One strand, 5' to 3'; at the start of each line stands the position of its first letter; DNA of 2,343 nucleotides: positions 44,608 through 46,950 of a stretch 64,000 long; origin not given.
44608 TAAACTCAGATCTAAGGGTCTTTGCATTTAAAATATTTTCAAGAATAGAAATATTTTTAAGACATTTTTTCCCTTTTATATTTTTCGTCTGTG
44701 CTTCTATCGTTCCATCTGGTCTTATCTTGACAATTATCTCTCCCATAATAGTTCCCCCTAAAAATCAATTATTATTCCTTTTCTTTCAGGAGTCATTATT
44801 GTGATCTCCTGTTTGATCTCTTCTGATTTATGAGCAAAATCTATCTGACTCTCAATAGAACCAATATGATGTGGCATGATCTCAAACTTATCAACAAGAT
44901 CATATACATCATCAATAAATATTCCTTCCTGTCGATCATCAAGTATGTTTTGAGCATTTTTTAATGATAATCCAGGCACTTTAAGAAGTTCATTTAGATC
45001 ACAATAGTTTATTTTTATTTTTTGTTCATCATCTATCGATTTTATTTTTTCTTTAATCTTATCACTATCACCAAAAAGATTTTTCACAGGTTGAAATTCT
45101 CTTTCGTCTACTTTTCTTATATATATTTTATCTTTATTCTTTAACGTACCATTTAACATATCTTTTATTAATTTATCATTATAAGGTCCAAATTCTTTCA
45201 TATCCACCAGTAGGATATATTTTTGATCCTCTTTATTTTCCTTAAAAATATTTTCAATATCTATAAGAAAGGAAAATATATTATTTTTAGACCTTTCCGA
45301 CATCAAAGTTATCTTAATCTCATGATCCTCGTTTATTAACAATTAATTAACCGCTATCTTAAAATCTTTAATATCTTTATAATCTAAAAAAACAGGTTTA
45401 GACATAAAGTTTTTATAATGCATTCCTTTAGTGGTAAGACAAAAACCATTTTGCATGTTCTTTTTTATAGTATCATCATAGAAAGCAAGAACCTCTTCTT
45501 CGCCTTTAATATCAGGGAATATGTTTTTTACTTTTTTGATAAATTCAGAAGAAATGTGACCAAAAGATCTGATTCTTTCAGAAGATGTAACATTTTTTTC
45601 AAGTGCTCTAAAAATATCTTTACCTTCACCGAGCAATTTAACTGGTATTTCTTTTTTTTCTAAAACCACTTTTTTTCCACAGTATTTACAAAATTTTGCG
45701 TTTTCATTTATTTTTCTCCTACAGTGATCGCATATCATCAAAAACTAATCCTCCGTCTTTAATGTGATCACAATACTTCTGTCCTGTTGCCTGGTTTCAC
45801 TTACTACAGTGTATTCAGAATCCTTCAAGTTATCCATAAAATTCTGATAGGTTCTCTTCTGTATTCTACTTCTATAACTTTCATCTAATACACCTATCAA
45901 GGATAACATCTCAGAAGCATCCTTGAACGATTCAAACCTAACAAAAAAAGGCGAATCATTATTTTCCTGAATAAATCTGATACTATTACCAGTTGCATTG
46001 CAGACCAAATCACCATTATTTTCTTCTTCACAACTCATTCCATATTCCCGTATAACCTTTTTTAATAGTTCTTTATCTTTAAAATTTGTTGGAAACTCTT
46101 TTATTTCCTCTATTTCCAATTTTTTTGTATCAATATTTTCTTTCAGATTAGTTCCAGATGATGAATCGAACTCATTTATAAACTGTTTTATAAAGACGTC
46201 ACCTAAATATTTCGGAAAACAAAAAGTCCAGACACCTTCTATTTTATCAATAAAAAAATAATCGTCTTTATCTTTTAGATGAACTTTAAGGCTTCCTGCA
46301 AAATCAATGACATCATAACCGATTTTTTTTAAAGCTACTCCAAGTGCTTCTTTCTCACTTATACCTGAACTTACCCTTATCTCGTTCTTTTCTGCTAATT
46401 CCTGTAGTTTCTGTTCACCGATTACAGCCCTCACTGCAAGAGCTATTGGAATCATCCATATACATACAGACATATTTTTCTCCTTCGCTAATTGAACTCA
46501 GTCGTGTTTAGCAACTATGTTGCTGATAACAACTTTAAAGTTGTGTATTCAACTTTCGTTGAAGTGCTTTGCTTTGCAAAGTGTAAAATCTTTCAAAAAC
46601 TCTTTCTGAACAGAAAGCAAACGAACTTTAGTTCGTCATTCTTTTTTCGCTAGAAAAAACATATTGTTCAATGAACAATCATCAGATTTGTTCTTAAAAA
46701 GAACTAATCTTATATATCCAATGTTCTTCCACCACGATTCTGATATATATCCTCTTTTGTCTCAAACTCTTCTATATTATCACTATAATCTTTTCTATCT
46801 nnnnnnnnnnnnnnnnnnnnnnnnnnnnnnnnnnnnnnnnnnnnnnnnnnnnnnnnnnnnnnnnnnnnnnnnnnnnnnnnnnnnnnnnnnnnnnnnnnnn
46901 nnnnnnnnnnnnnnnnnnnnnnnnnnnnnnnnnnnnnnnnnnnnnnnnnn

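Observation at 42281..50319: Family of roughly 200 nt multi-hairpin intergenic elements with compensatory stem changes and an invariant GNRA-loop hairpin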

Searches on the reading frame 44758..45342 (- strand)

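Call 9: search_protein_families(library=pfam, proteins=[window:44758-45342:-], max_evalue=0.01)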
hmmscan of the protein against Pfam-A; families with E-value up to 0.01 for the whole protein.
window:44758-45342:- (194 aa): 1 family
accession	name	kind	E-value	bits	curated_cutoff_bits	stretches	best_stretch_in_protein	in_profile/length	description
PF12836.13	HHH_3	-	5.2e-07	30.1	27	1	106-162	3-59/65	Helix-hairpin-helix motif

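Call 10: search_protein_families(library=phrogs, proteins=[window:44758-45342:-], max_evalue=0.001)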
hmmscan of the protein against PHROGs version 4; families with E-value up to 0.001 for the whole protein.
window:44758-45342:- (194 aa): 0 families

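Call 64: search_protein_families(library=padloc, proteins=[window:44758-45342:-], max_evalue=0.001)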
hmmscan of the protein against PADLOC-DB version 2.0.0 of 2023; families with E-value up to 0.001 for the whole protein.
window:44758-45342:- (194 aa): 0 families

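Call 65: search_protein_families(library=ncbifam, proteins=[window:44758-45342:-], max_evalue=0.001)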
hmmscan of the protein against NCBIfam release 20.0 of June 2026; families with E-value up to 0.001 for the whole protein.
window:44758-45342:- (194 aa): 1 family
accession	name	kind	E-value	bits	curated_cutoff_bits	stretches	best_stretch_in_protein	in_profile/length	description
TIGR01259.1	comE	subfamily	0.00036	20.5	152.35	1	87-149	38-100/120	comEA protein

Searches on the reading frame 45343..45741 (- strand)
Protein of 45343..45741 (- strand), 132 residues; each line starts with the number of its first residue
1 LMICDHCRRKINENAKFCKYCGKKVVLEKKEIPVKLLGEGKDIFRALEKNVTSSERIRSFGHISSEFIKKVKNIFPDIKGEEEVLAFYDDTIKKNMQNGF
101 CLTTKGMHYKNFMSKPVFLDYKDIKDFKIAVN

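Call 9: search_protein_families(library=pfam, proteins=[window:45343-45741:-], max_evalue=0.01)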
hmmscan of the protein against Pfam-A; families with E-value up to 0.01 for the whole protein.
window:45343-45741:- (132 aa): 6 families
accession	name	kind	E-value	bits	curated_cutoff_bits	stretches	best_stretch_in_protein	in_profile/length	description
PF13240.11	Zn_Ribbon_1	-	1.1e-05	25.5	25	1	4-25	2-23/23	zinc-ribbon domain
PF12773.13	DZR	-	6.4e-05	23.5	27.3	1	4-25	1-22/45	Double zinc ribbon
PF24460.1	DUF7575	-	0.00012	21.8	28.5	1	4-24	6-26/28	Domain of unknown function (DUF7575)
PF18912.6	DZR_2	-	0.0017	18.6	27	1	3-31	23-50/56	Double zinc ribbon domain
PF17032.10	Zn_ribbon_15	-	0.0036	18.5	28.9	1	2-22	53-73/73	zinc-ribbon family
PF13248.11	Zn_ribbon_3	-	0.0062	16.4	27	1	2-24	3-25/26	zinc-ribbon domain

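Call 10: search_protein_families(library=phrogs, proteins=[window:45343-45741:-], max_evalue=0.001)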
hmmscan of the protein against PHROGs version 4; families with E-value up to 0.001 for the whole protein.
window:45343-45741:- (132 aa): 1 family
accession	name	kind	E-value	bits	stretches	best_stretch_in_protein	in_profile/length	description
phrog_2546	-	unknown function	0.00044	21.5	1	2-31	1-30/180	-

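Call 64: search_protein_families(library=padloc, proteins=[window:45343-45741:-], max_evalue=0.001)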
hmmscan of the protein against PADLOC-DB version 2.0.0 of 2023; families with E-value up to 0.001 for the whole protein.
window:45343-45741:- (132 aa): 2 families
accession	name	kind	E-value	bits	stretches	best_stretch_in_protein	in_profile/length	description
PDLC03833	BnzA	-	4.1e-08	30.3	1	68-129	28-92/544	-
PDLC04062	PD-T4-6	-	5e-06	23.8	1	7-54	9-59/450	-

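Call 65: search_protein_families(library=ncbifam, proteins=[window:45343-45741:-], max_evalue=0.001)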
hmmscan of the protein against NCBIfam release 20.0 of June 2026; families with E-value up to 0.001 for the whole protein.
window:45343-45741:- (132 aa): 0 families

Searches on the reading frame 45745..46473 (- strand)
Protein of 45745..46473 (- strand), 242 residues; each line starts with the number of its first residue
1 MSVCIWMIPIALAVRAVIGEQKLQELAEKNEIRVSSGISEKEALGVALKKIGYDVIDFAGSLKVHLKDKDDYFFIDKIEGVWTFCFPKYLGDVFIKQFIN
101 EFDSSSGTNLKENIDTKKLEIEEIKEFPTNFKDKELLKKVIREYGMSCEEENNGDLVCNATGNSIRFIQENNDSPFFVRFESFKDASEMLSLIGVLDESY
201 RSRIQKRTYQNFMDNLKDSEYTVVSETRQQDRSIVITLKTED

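Call 9: search_protein_families(library=pfam, proteins=[window:45745-46473:-], max_evalue=0.01)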
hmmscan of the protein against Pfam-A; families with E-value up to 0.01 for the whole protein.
window:45745-46473:- (242 aa): 0 families

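Call 10: search_protein_families(library=phrogs, proteins=[window:45745-46473:-], max_evalue=0.001)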
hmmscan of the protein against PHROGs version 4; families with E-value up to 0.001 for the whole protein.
window:45745-46473:- (242 aa): 0 families

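Call 34: list_cluster_members(proteins=[P0001, window:45745-46473:-, window:50448-50831:+, window:40892-42208:-, window:15618-16874:-])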
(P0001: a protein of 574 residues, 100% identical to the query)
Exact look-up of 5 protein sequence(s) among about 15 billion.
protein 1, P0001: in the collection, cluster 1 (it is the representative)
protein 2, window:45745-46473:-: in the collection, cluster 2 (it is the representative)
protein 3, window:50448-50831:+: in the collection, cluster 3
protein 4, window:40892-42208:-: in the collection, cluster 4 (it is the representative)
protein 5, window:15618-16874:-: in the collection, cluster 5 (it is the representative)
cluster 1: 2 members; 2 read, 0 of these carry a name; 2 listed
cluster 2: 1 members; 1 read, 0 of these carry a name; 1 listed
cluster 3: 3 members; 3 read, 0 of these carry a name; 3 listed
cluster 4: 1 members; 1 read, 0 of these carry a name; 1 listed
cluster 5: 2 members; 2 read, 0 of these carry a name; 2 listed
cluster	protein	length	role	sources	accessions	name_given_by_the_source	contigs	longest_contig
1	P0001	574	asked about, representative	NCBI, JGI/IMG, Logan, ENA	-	-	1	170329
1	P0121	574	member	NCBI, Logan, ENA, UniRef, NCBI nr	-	-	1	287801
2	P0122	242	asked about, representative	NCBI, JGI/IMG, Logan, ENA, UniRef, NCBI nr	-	-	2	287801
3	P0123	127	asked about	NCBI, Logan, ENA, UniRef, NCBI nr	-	-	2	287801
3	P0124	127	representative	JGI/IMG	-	-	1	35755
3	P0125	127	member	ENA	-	-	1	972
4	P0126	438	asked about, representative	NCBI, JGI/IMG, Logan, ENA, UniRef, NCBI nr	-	-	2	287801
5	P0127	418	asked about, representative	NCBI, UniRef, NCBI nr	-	-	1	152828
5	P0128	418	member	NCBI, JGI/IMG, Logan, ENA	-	-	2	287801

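Call 64: search_protein_families(library=padloc, proteins=[window:45745-46473:-], max_evalue=0.001)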
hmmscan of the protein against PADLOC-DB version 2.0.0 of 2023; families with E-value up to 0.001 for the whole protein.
window:45745-46473:- (242 aa): 0 families

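Call 65: search_protein_families(library=ncbifam, proteins=[window:45745-46473:-], max_evalue=0.001)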
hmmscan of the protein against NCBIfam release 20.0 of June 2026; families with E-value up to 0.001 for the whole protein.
window:45745-46473:- (242 aa): 0 families

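Call 79: find_homologous_proteins(query=window:45745-46473:-, max_evalue=1e-10)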
Query window:45745-46473:- (242 aa): 1 proteins with E <= 1e-10 among 422 candidates.
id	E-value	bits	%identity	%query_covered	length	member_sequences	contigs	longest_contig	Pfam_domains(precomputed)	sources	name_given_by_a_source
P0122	4.8e-154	529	100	100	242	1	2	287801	-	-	-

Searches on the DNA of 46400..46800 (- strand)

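Call 55: search_rna_families(source=window, start=46400, end=46800, threshold=evalue, max_evalue=10)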
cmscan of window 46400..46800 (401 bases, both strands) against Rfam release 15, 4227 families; matches with E-value up to 10: 6.
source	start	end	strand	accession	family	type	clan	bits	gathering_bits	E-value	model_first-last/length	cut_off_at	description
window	46471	46555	-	RF02980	freshwater-2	Cis-reg;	-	26.6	49.9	0.038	1-84/84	no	freshwater-2 RNA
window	46504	46632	-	RF00438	SNORA33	Gene; snRNA; snoRNA; HACA-box;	-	19.6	74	1.1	1-130/130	no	Small nucleolar RNA SNORA33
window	46603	46707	-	RF00121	MicC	Gene; sRNA;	-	18.4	90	2.8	1-123/123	no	MicC RNA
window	46622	46714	+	RF04184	BTnc060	Gene; sRNA;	-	17.2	228.9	2.5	1-213/213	no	Bacteroides sRNA BTnc060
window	46512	46560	-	RF00109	Vimentin3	Cis-reg;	-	15.9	36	7.6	1-67/67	no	Vimentin 3' UTR protein-binding region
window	46680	46715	-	RF01238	snR70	Gene; snRNA; snoRNA; CD-box;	CL00059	12.8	55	8.9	1-165/165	no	Small nucleolar RNA snR70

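Call 94: search_dna_similar(query=window:46500-46715:-, collection=plasmids, mode=distant, max_evalue=0.01, max_rows=10)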
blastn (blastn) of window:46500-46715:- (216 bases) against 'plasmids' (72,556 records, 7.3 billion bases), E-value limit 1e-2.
No match.
